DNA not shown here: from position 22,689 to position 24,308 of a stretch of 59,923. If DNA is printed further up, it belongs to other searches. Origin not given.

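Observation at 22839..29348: Candidate new system: sigma54 / two-component control of an alternative ATP synthase c subunit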

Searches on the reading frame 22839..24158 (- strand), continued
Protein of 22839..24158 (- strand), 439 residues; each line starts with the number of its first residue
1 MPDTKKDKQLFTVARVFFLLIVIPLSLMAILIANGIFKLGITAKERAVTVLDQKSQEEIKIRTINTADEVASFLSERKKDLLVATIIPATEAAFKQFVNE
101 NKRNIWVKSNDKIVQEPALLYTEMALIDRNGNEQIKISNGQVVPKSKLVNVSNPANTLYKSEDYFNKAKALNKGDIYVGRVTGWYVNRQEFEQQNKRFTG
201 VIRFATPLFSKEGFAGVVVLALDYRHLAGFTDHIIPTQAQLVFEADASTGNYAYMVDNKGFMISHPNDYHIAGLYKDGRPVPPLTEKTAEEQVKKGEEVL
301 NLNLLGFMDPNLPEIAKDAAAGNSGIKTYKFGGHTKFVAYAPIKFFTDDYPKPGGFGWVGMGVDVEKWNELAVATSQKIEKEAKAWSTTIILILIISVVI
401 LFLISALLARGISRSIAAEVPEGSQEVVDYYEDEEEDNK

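Call 49: search_protein_representatives(protein=window:22839-24158:-)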
Query: 439 residues. Proteins with E-value up to 0.001 (for the whole library): 468; up to 1e-10: 347; up to 1e-30: 162. The best 150 are listed.
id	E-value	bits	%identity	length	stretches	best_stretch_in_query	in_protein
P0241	4.8e-189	645.1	66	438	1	1-436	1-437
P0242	4.4e-153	526.6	57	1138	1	9-418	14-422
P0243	5.2e-104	365.0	42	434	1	11-436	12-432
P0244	8.3e-88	311.6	40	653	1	19-417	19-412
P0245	2.6e-79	283.7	39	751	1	27-416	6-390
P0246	2.1e-78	280.7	37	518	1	17-417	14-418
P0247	1.5e-77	277.9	38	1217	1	18-416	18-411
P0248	3.9e-77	276.5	39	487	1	17-417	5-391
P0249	5.3e-77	276.0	39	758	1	13-418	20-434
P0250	7.4e-76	272.3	37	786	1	19-407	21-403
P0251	1.6e-74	267.9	38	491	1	13-416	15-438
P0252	3.9e-74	266.6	69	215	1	219-387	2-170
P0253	5.9e-72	259.4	36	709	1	16-422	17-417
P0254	8.4e-72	258.9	34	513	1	14-417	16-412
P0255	1.0e-71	258.6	66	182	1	255-437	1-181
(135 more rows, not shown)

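Call 50: search_protein_families(library=pfam, proteins=[P0242, P0243, P0244, P0245, P0246, P0247, P0248, P0249, P0250, P0251], max_evalue=0.00001)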
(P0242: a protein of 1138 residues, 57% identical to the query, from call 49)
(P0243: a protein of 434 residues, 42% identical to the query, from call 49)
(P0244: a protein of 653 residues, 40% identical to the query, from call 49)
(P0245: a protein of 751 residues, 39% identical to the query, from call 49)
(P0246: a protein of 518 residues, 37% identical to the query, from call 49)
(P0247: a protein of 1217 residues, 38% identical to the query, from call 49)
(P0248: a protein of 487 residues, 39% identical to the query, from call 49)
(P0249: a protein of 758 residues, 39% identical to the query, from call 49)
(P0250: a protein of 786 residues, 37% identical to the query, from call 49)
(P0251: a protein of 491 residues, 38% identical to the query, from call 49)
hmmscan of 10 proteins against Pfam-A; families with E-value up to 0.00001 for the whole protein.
P0242 (1138 aa): 10 families
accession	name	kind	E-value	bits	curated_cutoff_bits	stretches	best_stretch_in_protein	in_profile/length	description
PF02518.31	HATPase_c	-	1.4e-24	87.1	26.4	1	1021-1137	2-110/111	Histidine kinase-, DNA gyrase B-, and HSP90-like ATPase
PF00989.32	PAS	-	1e-14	54.9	22.6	1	447-486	5-44/113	PAS fold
PF13426.13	PAS_9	-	1.4e-13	51.5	27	1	456-574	4-103/103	PAS domain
PF02743.24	dCache_1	-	2.7e-12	47.2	45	1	102-349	49-232/240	Cache domain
PF08448.16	PAS_4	-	1.5e-10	41.7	23.1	0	540-575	74-108/110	PAS fold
PF13185.12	GAF_2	-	3e-10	40.9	28.6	1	628-738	26-134/136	GAF domain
PF13188.13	PAS_8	-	6.8e-09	35.8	21.8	0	778-832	1-55/65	PAS domain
PF01590.32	GAF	-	5.9e-07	30.5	22.4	1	605-739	2-133/133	GAF domain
PF00512.31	HisKA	-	1.5e-06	28.6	26.9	1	907-974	2-63/66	His Kinase A (phospho-acceptor) domain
PF21623.3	HK_sensor_dom_bact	-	5.8e-06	26.1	27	0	125-259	66-191/253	Bacterial histidine kinase, sensor domain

P0243 (434 aa): 1 family
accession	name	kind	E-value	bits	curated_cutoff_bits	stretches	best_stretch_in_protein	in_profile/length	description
PF02743.24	dCache_1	-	2.5e-09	37.5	45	1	107-347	62-234/240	Cache domain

P0244 (653 aa): 4 families
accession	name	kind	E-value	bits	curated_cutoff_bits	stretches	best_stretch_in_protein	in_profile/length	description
PF02743.24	dCache_1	-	1.7e-15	57.7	45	1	56-342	8-234/240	Cache domain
PF01590.32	GAF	-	3.4e-12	47.5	22.4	1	479-596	2-133/133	GAF domain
PF13185.12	GAF_2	-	4.9e-12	46.6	28.6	1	478-597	3-136/136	GAF domain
PF00672.30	HAMP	-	1.1e-08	35.7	25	1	403-457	2-52/53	HAMP domain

P0245 (751 aa): 3 families
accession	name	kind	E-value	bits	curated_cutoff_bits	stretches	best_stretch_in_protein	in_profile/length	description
PF02518.31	HATPase_c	-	9.5e-22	78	26.4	1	633-740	2-108/111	Histidine kinase-, DNA gyrase B-, and HSP90-like ATPase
PF02743.24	dCache_1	-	3.8e-10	40.1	45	1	45-320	18-233/240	Cache domain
PF00672.30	HAMP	-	9.4e-10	39.1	25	1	381-437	1-53/53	HAMP domain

P0246 (518 aa): 1 family
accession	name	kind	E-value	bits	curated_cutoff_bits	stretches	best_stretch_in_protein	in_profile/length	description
PF02743.24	dCache_1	-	2.6e-06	27.6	45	0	55-273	7-191/240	Cache domain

P0247 (1217 aa): 7 families
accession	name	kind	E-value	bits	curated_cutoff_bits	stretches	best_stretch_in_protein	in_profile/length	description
PF00072.30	Response_reg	-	1.7e-44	151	30.2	2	1092-1204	1-110/111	Response regulator receiver domain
PF02518.31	HATPase_c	-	7.2e-29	100.9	26.4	1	780-910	1-109/111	Histidine kinase-, DNA gyrase B-, and HSP90-like ATPase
PF00512.31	HisKA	-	1.7e-22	79.7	26.9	1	669-733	2-66/66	His Kinase A (phospho-acceptor) domain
PF00672.30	HAMP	-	1.6e-11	44.8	25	1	403-458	2-53/53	HAMP domain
PF13426.13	PAS_9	-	1.2e-10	42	27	1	512-608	7-103/103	PAS domain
PF00989.32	PAS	-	4.6e-08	33.5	22.6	1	496-597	1-104/113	PAS fold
PF13188.13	PAS_8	-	8.3e-08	32.3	21.8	1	496-554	1-59/65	PAS domain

P0248 (487 aa): 2 families
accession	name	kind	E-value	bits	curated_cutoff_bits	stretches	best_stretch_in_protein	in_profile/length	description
PF02743.24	dCache_1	-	1.6e-13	51.2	45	1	54-321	18-234/240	Cache domain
PF00672.30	HAMP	-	2.9e-10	40.7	25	1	381-437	1-52/53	HAMP domain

P0249 (758 aa): 2 families
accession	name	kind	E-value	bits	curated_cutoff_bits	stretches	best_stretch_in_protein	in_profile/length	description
PF00015.26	MCPsignal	-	1.3e-31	110.2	34.6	1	539-719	3-169/172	Methyl-accepting chemotaxis protein (MCP) signalling domain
PF00672.30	HAMP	-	2.8e-15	56.8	25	1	424-473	2-51/53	HAMP domain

P0250 (786 aa): 5 families
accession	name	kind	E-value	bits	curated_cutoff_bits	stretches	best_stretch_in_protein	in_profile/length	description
PF02518.31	HATPase_c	-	3.5e-31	108.4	26.4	1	673-785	2-109/111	Histidine kinase-, DNA gyrase B-, and HSP90-like ATPase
PF00512.31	HisKA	-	1e-20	74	26.9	1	558-626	1-66/66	His Kinase A (phospho-acceptor) domain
PF13426.13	PAS_9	-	3.8e-10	40.4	27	1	438-537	3-103/103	PAS domain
PF00989.32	PAS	-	9.4e-07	29.3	22.6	1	428-535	3-113/113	PAS fold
PF02743.24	dCache_1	-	5e-06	26.7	45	0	199-342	127-234/240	Cache domain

P0251 (491 aa): 2 families
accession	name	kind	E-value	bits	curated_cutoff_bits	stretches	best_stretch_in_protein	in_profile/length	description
PF00672.30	HAMP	-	8.9e-11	42.4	25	1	430-480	2-52/53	HAMP domain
PF02743.24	dCache_1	-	3.9e-06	27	45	1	125-367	68-232/240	Cache domain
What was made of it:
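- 22839..24158 (-): 439-aa TM1-dCache-TM2 membrane protein with no transmitter domain (a 'sensor half'), co-transcribed with c1. Its nearest relatives below 50% identity are the N-terminal sensor modules of HKs and MCPs (calls 49, 50).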

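Call 52: find_homologous_proteins(query=P0242, max_evalue=1e-20)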
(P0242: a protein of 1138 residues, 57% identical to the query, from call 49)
Query P0242 (1138 aa): 278 proteins with E <= 1e-20 among 8000 candidates; the best 120 are listed.
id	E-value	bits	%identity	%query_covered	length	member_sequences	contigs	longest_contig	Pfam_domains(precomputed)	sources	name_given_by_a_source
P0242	0.0e+0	2556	100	100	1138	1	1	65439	PF13426.14,PF13188.14,PF13185.13,PF02743.25,PF01590.33,PF08448.17,PF02518.32,PF13492.13,PF00512.32,PF00989.32,PF21623.4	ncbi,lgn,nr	ncbi:MAG: PAS domain S-box protein [Deltaproteobacteria bacterium]|nr:PAS domain S-box protein [Delt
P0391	0.0e+0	1810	70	100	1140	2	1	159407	PF08447.19,PF13426.14,PF13188.14,PF13185.13,PF02743.25,PF01590.33,PF08448.17,PF02518.32,PF00989.32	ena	-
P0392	0.0e+0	1795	69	99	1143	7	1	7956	PF08447.19,PF13426.14,PF13188.14,PF13185.13,PF02743.25,PF08448.17,PF02518.32,PF00989.32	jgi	jgi:PAS domain S-box-containing protein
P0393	0.0e+0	1794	68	100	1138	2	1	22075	PF08447.19,PF13426.14,PF13188.14,PF13185.13,PF02743.25,PF08448.17,PF02518.32,PF13492.13,PF00989.32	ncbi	-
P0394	0.0e+0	1794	68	100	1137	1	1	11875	PF13426.14,PF13188.14,PF13185.13,PF02743.25,PF01590.33,PF08448.17,PF02518.32,PF13492.13,PF00989.32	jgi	jgi:PAS domain S-box-containing protein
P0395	0.0e+0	1792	68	100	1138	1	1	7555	PF08447.19,PF13426.14,PF13188.14,PF13185.13,PF02743.25,PF08448.17,PF02518.32,PF13492.13,PF00989.32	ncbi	-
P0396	0.0e+0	1791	68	100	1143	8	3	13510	PF08447.19,PF13426.14,PF13188.14,PF13185.13,PF02743.25,PF01590.33,PF08448.17,PF02518.32,PF13492.13,PF00989.32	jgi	jgi:PAS domain S-box-containing protein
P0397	0.0e+0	1230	31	62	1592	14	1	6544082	PF13426.14,PF13188.14,PF13185.13,PF23846.2,PF17765.8,PF00512.32,PF13596.13,PF08447.19,PF12860.14,PF01590.33,PF08448.17,PF02518.32,PF00989.32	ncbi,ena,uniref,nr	ncbi:PAS domain S-box protein [uncultured Desulfosarcina sp.]|uniref:PAS domain S-box protein n=1 Ta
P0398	0.0e+0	1228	31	62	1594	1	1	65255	PF13426.14,PF13188.14,PF13185.13,PF23846.2,PF17765.8,PF13492.13,PF00512.32,PF17202.11,PF14921.12,PF13596.13,PF08447.19,PF12860.14,PF01590.33,PF08448.17,PF02518.32,PF00989.32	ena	-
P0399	0.0e+0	1222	31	62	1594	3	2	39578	PF13426.14,PF13188.14,PF13185.13,PF23846.2,PF17765.8,PF13492.13,PF00512.32,PF17202.11,PF13596.13,PF08447.19,PF12860.14,PF01590.33,PF08448.17,PF02518.32,PF00989.32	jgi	jgi:PAS domain S-box-containing protein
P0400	0.0e+0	1218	31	62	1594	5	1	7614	PF13426.14,PF13188.14,PF13185.13,PF23846.2,PF17765.8,PF13492.13,PF00512.32,PF14921.12,PF13596.13,PF08447.19,PF12860.14,PF01590.33,PF08448.17,PF02518.32,PF00989.32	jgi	jgi:PAS domain S-box-containing protein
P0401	0.0e+0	1215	31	62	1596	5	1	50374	PF13426.14,PF13188.14,PF13185.13,PF23846.2,PF17765.8,PF13492.13,PF00512.32,PF17202.11,PF14921.12,PF13596.13,PF08447.19,PF12860.14,PF01590.33,PF08448.17,PF02518.32,PF00989.32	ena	-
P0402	0.0e+0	1214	31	61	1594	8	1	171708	PF13426.14,PF13188.14,PF13185.13,PF23846.2,PF17765.8,PF00512.32,PF13596.13,PF08447.19,PF12860.14,PF01590.33,PF08448.17,PF02518.32,PF00989.32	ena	-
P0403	0.0e+0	1212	31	62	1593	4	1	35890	PF13426.14,PF13188.14,PF13185.13,PF23846.2,PF17765.8,PF00512.32,PF13596.13,PF08447.19,PF01590.33,PF08448.17,PF02518.32,PF00989.32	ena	-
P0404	0.0e+0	1210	31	62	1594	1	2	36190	PF13426.14,PF13188.14,PF13185.13,PF23846.2,PF17765.8,PF00512.32,PF13596.13,PF08447.19,PF02984.25,PF01590.33,PF08448.17,PF02518.32,PF00989.32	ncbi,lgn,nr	ncbi:MAG: PAS domain S-box protein [Desulfosarcina sp.]|nr:PAS domain S-box protein [Desulfosarcina 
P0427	0.0e+0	1105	64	65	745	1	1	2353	PF13426.14,PF13185.13,PF02743.25,PF01590.33,PF08448.17,PF13492.13,PF00989.32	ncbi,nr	ncbi:MAG: cache domain-containing protein, partial [Thermodesulfobacteriota bacterium]|nr:cache doma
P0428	0.0e+0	1097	64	64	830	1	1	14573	PF08447.19,PF13426.14,PF13188.14,PF13185.13,PF01590.33,PF08448.17,PF02518.32,PF13492.13,PF00512.32,PF00989.32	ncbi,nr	ncbi:MAG: PAS domain S-box protein [Syntrophales bacterium]|nr:PAS domain S-box protein [Syntrophale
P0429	0.0e+0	1096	64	66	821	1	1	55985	PF13426.14,PF13188.14,PF13185.13,PF01590.33,PF08448.17,PF02518.32,PF13492.13,PF00512.32,PF00989.32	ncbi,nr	ncbi:MAG: ATP-binding protein [Syntrophales bacterium]|nr:ATP-binding protein [Syntrophales bacteriu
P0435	2.1e-298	1011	61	63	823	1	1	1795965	PF08447.19,PF13426.14,PF13188.14,PF13185.13,PF08448.17,PF02518.32,PF13492.13,PF00512.32,PF00989.32,PF14501.13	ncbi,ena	-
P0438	5.6e-289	979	63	61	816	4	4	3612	PF08447.19,PF13426.14,PF13188.14,PF13185.13,PF01590.33,PF09527.16,PF08448.17,PF02518.32,PF13492.13,PF00512.32,PF00989.32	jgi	-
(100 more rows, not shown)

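Call 53: find_encoding_contigs(protein=P0242, flank=8000, max_places=2)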
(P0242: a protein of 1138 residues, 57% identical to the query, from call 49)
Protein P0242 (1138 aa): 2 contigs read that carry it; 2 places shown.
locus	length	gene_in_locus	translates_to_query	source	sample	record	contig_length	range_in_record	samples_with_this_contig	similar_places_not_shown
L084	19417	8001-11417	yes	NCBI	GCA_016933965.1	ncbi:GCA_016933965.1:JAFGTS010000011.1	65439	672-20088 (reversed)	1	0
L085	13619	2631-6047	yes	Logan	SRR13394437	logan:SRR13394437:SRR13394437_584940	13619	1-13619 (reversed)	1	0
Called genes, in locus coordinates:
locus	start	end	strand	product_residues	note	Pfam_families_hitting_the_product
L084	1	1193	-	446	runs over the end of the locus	PF01551:Peptidase_M23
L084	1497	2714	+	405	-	PF02441:Flavoprotein, PF04127:DFP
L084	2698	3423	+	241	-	PF03167:UDG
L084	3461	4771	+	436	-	PF25145:NfeD1b_N, PF24961:NfeD_membrane, PF01957:NfeD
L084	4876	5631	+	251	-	PF01145:Band_7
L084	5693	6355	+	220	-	PF00702:Hydrolase (faint), PF06888:Put_Phosphatase, PF12710:HAD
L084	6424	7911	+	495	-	PF00662:Proton_antipo_N (faint), PF00361:Proton_antipo_M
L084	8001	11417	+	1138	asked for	PF02743:dCache_1, PF21623:HK_sensor_dom_bact (weak), PF00989:PAS (weak), PF13426:PAS_9 (weak), PF01590:GAF (weak), PF13185:GAF_2, PF00512:HisKA (weak), PF02518:HATPase_c, +3 more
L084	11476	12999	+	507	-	PF00072:Response_reg, PF00989:PAS, PF08448:PAS_4 (faint), PF13426:PAS_9, PF02518:HATPase_c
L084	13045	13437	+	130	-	PF00072:Response_reg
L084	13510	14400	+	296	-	PF00582:Usp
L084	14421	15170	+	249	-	PF00582:Usp (faint)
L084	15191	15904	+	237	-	PF01899:MNHE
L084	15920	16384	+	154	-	PF04039:MnhB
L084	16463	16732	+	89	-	PF04066:MrpF_PhaF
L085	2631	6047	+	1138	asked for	PF02743:dCache_1, PF21623:HK_sensor_dom_bact (weak), PF00989:PAS (weak), PF13426:PAS_9 (weak), PF01590:GAF (weak), PF13185:GAF_2, PF00512:HisKA (weak), PF02518:HATPase_c, +3 more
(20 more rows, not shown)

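Call 54: find_encoding_contigs(protein=P0391, flank=8000, max_places=2)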
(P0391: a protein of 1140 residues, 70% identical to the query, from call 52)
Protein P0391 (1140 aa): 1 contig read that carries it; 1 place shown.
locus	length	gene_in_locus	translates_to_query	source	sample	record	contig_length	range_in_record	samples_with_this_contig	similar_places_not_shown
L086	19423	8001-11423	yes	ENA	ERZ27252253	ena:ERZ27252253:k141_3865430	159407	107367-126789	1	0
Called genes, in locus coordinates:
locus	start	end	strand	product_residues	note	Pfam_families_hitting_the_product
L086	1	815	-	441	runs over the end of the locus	PF01551:Peptidase_M23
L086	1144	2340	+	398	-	PF02441:Flavoprotein, PF04127:DFP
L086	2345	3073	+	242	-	PF03167:UDG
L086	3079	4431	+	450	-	PF25145:NfeD1b_N, PF24961:NfeD_membrane, PF01957:NfeD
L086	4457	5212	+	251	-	PF01145:Band_7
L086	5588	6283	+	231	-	PF06888:Put_Phosphatase, PF12710:HAD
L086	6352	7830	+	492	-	PF00361:Proton_antipo_M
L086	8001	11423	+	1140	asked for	PF02743:dCache_1, PF00989:PAS (weak), PF08448:PAS_4 (weak), PF13426:PAS_9 (weak), PF01590:GAF (weak), PF13185:GAF_2, PF00989:PAS (weak), PF02518:HATPase_c, +3 more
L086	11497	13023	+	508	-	PF00072:Response_reg, PF00989:PAS, PF08448:PAS_4 (faint), PF13426:PAS_9, PF02518:HATPase_c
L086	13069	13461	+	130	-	PF00072:Response_reg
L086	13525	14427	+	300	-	PF00582:Usp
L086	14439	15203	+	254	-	PF00582:Usp (weak)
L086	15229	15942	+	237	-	PF01899:MNHE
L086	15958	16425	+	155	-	PF04039:MnhB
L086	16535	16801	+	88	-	PF04066:MrpF_PhaF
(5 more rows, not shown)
